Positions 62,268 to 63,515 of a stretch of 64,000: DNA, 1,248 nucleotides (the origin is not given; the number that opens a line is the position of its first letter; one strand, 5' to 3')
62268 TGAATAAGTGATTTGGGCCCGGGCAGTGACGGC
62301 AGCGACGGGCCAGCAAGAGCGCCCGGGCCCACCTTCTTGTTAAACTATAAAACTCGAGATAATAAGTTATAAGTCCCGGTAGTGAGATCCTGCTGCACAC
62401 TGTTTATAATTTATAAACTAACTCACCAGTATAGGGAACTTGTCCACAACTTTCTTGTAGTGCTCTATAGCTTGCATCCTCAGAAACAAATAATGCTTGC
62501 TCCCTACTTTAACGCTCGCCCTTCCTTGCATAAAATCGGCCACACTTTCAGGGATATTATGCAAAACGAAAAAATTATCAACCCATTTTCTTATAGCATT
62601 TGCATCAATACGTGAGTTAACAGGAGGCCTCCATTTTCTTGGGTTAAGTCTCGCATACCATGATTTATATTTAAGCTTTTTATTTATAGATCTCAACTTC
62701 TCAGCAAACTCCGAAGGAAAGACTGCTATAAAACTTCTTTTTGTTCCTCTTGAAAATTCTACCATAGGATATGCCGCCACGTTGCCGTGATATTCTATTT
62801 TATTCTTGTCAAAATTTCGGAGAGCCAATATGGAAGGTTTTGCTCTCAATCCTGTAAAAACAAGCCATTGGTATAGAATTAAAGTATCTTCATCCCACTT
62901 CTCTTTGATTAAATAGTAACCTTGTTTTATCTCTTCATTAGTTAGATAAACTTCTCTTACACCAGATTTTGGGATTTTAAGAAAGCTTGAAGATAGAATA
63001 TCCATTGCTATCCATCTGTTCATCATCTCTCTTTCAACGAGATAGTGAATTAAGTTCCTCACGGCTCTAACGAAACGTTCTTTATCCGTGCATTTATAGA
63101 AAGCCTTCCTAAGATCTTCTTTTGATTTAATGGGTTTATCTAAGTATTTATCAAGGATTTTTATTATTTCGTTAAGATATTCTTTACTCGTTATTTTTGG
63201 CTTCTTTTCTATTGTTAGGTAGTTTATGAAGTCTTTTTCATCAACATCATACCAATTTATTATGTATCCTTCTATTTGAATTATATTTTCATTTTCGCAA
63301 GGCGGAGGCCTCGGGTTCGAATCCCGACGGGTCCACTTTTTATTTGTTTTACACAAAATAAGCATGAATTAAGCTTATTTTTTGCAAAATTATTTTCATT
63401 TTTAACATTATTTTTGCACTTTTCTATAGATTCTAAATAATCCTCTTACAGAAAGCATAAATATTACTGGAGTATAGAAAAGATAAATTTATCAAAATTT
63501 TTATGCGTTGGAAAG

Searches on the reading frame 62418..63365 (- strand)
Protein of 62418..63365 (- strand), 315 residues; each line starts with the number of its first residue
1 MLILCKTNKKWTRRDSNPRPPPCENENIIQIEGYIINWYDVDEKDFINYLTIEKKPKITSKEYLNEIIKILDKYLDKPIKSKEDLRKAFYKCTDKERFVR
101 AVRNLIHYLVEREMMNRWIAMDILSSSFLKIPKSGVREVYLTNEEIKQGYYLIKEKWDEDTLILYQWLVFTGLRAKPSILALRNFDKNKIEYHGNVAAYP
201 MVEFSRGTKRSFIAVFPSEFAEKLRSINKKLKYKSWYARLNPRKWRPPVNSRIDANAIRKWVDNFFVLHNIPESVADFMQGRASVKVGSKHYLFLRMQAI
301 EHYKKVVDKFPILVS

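Call 47: search_protein_families(library=pfam, proteins=[window:62418-63365:-], max_evalue=0.001)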
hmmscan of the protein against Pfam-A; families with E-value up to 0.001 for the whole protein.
window:62418-63365:- (315 aa): 1 family
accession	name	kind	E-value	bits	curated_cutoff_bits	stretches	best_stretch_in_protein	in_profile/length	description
PF16795.10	Phage_integr_3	-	4.3e-34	118.2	27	1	139-309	2-161/161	Archaeal phage integrase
